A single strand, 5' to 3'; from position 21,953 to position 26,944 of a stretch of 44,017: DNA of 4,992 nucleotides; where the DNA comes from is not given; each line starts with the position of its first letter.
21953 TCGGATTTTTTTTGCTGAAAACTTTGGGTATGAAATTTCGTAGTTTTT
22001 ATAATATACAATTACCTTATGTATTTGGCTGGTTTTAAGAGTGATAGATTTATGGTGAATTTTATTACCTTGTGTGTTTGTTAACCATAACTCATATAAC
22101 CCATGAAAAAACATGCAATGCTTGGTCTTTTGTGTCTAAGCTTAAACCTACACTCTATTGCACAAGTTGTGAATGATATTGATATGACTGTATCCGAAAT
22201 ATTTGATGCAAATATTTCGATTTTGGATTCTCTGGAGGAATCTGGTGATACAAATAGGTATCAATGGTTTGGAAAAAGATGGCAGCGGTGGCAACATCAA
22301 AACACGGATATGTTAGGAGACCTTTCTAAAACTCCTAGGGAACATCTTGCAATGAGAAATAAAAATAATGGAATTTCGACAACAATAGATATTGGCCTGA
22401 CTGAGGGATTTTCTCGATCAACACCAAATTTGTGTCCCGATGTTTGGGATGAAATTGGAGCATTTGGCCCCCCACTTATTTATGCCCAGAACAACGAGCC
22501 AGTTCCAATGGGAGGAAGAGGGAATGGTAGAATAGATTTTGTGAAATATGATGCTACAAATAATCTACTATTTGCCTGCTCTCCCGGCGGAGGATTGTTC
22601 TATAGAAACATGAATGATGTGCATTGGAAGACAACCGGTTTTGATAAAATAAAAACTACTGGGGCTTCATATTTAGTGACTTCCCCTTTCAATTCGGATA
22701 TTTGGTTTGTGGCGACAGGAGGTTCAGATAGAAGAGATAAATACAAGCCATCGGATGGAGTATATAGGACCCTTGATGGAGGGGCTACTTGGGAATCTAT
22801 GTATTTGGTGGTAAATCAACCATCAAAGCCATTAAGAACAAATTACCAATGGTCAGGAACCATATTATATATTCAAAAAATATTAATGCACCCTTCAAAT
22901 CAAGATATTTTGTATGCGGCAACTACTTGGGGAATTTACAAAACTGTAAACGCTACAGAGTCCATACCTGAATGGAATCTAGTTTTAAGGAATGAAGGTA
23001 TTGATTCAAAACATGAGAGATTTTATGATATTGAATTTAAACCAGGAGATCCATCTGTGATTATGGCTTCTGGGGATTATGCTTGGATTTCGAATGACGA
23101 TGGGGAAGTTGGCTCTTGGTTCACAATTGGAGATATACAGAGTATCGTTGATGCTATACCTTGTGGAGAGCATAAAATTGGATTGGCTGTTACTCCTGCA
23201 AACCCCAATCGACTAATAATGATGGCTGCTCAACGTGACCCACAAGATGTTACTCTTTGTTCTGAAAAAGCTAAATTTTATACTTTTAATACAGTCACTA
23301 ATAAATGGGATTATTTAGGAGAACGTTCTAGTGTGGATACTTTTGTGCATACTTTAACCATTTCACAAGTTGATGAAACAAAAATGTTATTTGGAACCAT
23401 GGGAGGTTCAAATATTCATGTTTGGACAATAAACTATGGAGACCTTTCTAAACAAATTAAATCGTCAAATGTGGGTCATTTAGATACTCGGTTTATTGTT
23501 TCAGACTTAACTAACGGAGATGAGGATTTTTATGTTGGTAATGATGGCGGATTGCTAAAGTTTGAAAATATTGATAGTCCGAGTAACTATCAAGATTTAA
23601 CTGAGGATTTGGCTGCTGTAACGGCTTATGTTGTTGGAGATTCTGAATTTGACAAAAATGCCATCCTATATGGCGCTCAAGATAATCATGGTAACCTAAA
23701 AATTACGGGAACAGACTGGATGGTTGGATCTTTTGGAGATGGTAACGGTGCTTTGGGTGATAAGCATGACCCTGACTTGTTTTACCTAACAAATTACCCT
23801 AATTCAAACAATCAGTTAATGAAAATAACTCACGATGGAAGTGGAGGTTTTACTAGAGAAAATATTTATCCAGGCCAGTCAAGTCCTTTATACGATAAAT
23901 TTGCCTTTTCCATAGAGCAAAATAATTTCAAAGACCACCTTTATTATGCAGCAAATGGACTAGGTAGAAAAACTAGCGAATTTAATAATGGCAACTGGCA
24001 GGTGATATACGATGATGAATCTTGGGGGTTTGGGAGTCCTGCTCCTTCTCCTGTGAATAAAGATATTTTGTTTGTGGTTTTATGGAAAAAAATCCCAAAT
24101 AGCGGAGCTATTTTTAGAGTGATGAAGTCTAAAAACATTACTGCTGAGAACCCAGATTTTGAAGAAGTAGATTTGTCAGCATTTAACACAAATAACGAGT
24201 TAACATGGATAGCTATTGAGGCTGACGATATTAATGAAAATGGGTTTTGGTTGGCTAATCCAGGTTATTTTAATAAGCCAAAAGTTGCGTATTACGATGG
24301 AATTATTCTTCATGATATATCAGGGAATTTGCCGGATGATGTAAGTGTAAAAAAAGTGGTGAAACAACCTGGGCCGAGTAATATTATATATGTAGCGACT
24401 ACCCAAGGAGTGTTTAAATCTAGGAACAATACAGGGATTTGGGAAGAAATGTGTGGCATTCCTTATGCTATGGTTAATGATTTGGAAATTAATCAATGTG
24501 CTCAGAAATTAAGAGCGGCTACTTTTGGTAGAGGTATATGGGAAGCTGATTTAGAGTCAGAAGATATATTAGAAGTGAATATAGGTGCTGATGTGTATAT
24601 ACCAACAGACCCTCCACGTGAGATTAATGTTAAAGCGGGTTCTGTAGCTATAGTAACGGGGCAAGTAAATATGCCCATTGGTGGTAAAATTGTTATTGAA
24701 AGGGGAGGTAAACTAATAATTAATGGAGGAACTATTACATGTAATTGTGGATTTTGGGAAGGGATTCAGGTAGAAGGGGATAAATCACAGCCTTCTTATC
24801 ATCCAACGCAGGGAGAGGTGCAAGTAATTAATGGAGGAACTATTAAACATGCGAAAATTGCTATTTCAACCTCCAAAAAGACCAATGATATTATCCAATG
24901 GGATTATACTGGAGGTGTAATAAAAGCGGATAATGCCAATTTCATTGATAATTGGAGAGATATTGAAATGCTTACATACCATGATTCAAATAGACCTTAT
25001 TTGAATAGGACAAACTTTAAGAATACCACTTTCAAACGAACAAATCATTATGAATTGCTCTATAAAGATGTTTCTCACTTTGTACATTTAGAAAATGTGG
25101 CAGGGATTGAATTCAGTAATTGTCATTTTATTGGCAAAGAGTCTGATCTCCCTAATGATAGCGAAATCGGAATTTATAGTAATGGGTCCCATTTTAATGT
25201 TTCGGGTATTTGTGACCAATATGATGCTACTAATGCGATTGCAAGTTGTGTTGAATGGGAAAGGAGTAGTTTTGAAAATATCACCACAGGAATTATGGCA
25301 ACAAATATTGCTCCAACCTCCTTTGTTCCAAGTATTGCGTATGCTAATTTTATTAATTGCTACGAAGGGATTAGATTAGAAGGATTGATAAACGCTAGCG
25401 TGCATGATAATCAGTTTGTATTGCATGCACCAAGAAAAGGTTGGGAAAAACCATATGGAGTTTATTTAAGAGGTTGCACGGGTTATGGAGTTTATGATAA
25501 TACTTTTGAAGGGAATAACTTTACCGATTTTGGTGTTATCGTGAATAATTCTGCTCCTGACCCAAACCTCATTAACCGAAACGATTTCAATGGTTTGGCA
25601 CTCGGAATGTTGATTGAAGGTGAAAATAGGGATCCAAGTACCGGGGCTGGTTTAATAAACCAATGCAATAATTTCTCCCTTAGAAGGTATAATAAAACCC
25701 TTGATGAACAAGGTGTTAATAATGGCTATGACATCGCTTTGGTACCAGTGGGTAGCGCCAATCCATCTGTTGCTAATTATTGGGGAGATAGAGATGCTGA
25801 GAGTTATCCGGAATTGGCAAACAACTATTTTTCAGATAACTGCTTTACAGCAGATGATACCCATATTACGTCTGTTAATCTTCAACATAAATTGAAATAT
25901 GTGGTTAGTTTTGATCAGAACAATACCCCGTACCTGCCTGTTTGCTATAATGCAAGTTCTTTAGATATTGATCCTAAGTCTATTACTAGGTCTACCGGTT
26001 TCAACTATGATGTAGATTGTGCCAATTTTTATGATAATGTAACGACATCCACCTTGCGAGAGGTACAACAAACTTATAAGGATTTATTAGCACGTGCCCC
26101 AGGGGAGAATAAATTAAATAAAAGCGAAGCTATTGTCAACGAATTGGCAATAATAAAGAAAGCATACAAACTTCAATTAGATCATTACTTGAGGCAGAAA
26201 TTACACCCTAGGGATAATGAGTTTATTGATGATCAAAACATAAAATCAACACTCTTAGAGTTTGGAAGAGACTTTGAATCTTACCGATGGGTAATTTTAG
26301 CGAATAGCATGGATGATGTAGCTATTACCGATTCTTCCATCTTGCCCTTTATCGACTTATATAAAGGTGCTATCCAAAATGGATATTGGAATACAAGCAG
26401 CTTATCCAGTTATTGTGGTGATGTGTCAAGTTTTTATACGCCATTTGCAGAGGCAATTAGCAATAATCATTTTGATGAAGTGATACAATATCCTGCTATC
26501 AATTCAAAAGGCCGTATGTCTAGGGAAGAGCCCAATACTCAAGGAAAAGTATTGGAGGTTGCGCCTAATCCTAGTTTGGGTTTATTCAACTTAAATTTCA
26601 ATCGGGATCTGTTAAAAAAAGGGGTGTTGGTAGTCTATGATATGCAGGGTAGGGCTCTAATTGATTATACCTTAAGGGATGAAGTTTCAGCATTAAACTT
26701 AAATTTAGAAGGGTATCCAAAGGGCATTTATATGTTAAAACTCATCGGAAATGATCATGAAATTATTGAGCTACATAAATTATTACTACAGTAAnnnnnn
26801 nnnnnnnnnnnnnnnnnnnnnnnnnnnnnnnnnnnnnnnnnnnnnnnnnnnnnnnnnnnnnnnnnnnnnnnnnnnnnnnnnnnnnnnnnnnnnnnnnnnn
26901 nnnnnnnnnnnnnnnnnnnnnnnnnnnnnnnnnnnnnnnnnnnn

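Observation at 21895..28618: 6.6-kb two-gene T9SS-cargo islet between tsf and pyrH, bracketed by perfect 83-bp direct repeats of the tsf 3' end and terminator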

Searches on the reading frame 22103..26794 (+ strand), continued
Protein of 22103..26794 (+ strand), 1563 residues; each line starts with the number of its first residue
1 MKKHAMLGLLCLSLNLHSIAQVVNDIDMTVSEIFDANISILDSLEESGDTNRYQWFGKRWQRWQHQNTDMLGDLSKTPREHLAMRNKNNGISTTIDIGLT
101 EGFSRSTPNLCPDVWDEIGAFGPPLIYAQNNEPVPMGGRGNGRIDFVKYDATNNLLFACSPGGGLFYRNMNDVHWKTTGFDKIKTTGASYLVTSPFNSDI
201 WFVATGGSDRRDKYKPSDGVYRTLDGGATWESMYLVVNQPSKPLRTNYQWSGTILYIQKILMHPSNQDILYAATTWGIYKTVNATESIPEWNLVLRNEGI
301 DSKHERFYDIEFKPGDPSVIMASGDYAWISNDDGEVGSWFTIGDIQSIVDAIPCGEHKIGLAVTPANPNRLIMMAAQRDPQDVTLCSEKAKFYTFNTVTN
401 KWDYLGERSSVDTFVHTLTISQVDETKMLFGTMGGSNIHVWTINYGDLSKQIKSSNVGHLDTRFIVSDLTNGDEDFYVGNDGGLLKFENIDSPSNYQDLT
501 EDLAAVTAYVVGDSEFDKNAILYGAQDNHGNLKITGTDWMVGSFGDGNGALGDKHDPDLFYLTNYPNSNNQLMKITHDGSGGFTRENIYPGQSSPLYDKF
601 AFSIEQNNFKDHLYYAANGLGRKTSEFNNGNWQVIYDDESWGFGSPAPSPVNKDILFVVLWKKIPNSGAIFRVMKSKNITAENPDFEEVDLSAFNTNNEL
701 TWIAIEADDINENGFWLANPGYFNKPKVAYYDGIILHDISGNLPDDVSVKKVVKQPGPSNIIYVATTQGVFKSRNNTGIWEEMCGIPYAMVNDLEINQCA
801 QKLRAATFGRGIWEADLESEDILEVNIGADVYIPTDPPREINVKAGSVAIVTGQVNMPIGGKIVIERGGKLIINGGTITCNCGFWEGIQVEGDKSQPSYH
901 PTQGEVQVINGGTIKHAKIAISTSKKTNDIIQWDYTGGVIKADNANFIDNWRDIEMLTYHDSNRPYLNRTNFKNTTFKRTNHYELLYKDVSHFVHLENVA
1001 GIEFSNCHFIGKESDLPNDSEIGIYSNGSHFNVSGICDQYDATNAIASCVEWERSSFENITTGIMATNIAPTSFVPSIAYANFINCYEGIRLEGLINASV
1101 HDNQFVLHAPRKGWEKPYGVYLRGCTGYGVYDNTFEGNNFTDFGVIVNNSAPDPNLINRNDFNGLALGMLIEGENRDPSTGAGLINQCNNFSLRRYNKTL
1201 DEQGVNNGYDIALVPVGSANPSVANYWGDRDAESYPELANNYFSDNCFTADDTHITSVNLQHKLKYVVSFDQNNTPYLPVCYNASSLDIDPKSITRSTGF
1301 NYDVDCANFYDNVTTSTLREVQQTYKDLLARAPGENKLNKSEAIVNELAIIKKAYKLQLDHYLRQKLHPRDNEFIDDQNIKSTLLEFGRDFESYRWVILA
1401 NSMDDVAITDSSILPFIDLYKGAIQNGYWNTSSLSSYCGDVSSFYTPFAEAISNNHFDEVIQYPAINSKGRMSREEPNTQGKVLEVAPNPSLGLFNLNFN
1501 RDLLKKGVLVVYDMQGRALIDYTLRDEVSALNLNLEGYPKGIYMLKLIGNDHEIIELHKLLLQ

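Call 38: search_protein_families(library=ncbifam, proteins=[window:22103-26794:+], max_evalue=0.01)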
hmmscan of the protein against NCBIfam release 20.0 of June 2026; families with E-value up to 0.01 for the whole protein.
window:22103-26794:+ (1563 aa): 2 families
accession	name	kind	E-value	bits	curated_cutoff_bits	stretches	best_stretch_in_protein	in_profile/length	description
TIGR04183.1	Por_Secre_tail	domain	4.1e-08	33.1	23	1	1486-1552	1-63/72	T9SS type A sorting domain-containing protein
NF045728.1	glycosyl_F510_1955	equivalog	5.6e-06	25.8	175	0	749-789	139-179/246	F510_1955 family glycosylhydrolase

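Call 39: search_solved_structures(query=window:22103-26794:+, max_evalue=0.01)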
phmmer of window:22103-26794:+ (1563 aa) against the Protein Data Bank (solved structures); distinct sequences matched with E-value up to 0.01: 0.

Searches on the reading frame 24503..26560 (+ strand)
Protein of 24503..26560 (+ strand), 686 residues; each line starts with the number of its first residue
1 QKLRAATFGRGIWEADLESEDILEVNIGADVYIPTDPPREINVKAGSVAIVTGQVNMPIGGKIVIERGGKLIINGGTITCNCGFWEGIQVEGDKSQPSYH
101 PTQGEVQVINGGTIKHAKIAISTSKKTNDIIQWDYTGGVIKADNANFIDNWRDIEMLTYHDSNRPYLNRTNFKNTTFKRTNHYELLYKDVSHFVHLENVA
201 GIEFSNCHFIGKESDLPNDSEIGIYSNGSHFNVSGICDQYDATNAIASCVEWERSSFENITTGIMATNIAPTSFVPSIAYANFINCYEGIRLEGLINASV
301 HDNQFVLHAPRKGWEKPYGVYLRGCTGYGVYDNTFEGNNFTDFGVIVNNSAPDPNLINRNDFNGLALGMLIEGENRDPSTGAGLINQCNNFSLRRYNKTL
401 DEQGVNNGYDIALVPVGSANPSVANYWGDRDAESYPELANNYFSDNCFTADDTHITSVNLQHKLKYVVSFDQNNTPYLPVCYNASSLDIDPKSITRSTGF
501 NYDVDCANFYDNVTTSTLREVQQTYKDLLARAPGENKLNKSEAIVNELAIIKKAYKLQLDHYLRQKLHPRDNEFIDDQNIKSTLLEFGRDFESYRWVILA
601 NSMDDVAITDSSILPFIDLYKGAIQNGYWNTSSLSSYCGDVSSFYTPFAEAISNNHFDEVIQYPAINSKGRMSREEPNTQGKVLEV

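Call 69: search_protein_families(library=pfam, proteins=[window:24503-26560:+], max_evalue=1)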
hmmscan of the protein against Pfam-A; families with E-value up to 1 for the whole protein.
window:24503-26560:+ (686 aa): 0 families

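Call 83: predict_structure(protein=window:24503-26560:+)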
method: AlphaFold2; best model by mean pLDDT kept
length: 686 residues; sequences in the alignment: 1
mean_pLDDT: 35.1   pTM: 0.29
mean pLDDT of the five models: 35.1, 28.7, 26.5, 22.9, 22.0
residues with pLDDT >= 90: 0; 70-90: 19; 50-70: 58; < 50: 609
segments of 3 or more residues with pLDDT < 50: 1-26, 28-30, 93-102, 122-686
pLDDT, mean of each block of 10 residues (from residue 1): 35 41 44 54 68 67 73 68 59 45 56 55 33 28 30 29 26 26 29 29 30 32 30 28 25 24 24 23 31 36 37 35 35 32 34 28 27 29 27 25 26 26 28 31 28 25 28 28 26 26 28 34 41 39 38 41 42 38 40 31 28 37 37 35 32 32 27 30 30
secondary structure, 60 per line:
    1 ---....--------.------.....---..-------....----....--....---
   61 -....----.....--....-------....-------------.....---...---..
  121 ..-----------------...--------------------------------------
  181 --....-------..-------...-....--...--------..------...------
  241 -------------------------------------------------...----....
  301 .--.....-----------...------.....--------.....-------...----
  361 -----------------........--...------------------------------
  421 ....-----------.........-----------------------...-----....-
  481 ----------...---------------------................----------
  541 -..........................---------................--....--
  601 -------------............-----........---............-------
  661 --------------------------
elements in order (helices of 4 or more, strands of 3 or more residues): E4-7 E23-27 E40-43 E48-51 E54-57 E62-65 E70-74 E77-80 E88-91 E105-109 E113-115 E119-122 E140-142 E183-186 E203-205 E207-210 E232-234 E290-292 E297-301 E304-308 E320-322 E329-333 E342-346 H378-385 H421-424 H436-444 E468-470 E476-479 H515-530 H542-567 H577-592 H595-598 H614-625 H631-638 H642-653
